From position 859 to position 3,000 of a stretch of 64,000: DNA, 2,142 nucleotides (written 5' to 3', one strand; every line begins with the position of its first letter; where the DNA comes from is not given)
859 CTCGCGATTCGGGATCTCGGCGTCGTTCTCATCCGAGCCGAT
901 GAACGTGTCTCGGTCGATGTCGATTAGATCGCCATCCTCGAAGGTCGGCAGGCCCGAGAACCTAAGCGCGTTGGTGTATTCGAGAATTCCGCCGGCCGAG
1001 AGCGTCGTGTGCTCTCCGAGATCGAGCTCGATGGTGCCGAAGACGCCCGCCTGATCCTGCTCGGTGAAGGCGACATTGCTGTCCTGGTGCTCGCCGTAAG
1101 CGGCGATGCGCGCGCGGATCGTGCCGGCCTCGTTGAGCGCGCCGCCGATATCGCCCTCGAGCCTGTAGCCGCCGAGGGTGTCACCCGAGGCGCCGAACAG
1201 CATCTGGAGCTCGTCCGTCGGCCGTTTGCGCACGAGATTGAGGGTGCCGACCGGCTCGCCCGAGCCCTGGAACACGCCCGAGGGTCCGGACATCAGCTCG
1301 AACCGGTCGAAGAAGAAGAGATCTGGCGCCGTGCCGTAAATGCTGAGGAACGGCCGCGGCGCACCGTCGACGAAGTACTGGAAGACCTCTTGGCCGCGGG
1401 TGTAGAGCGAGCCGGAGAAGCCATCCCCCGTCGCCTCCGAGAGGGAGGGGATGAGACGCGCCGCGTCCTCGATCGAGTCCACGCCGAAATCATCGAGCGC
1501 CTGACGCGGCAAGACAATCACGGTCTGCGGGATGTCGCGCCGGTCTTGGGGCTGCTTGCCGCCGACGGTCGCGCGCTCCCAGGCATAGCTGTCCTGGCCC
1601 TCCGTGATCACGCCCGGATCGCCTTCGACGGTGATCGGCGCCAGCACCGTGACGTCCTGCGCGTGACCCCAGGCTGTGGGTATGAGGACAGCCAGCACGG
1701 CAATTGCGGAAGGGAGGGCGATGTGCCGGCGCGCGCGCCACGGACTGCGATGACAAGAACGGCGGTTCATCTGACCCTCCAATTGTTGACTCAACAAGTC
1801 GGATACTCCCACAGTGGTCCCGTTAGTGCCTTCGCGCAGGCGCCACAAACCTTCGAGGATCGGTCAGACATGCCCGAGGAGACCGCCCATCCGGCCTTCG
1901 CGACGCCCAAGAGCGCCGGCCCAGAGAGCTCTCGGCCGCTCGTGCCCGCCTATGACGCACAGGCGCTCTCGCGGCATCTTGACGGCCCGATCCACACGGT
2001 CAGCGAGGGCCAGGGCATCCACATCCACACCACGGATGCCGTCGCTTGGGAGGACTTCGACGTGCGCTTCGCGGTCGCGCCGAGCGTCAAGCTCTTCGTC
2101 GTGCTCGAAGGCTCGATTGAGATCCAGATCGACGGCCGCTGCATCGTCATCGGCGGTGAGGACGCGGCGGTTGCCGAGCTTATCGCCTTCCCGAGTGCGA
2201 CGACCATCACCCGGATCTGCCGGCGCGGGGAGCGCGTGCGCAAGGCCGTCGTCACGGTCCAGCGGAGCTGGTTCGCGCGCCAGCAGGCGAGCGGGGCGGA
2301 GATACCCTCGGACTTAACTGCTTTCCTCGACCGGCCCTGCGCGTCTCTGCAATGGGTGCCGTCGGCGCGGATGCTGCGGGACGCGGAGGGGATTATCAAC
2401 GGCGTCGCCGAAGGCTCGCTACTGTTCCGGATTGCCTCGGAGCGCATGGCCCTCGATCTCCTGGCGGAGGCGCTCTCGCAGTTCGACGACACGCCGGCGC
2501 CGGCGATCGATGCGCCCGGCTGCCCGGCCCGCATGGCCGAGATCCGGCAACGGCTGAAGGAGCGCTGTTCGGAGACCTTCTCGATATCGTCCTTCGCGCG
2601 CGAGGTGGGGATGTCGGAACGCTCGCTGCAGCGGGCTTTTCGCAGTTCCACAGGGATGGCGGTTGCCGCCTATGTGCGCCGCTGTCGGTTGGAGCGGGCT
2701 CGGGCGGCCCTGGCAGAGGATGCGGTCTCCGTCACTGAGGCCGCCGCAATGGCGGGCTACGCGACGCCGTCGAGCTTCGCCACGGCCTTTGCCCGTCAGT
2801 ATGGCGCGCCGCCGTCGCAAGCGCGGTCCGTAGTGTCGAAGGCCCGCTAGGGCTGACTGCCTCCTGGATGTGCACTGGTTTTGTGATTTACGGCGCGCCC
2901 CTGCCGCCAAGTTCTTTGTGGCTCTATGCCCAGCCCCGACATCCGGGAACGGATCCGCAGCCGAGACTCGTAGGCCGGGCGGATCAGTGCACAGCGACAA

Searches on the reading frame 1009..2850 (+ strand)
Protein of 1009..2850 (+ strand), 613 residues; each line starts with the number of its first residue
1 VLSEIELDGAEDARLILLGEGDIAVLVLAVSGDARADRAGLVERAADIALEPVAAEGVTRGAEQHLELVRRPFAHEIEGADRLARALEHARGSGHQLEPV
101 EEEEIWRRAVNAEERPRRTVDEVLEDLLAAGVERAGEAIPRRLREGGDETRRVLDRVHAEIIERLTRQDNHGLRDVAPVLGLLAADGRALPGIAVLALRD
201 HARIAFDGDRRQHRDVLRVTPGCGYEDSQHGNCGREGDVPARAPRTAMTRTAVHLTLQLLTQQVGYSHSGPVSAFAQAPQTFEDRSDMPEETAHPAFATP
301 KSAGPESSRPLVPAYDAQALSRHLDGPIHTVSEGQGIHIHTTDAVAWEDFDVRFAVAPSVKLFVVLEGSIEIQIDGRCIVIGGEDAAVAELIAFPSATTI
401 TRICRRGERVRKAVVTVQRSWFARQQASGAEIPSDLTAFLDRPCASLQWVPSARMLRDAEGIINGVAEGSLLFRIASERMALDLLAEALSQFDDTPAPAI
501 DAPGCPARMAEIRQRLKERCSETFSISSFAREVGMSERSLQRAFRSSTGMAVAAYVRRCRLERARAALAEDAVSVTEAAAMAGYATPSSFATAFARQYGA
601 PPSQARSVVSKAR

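Call 70: search_protein_families(library=pfam, proteins=[window:1009-2850:+], max_evalue=0.00001)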
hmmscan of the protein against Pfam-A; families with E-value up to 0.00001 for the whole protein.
window:1009-2850:+ (613 aa): 2 families
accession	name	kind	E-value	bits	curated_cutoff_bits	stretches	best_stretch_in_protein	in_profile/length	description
PF12833.13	HTH_18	-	2.2e-23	82.7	33.6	1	530-606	2-78/80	Helix-turn-helix domain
PF00165.29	HTH_AraC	-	1.2e-08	35.3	26.6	0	517-556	2-41/42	Bacterial regulatory helix-turn-helix proteins, AraC family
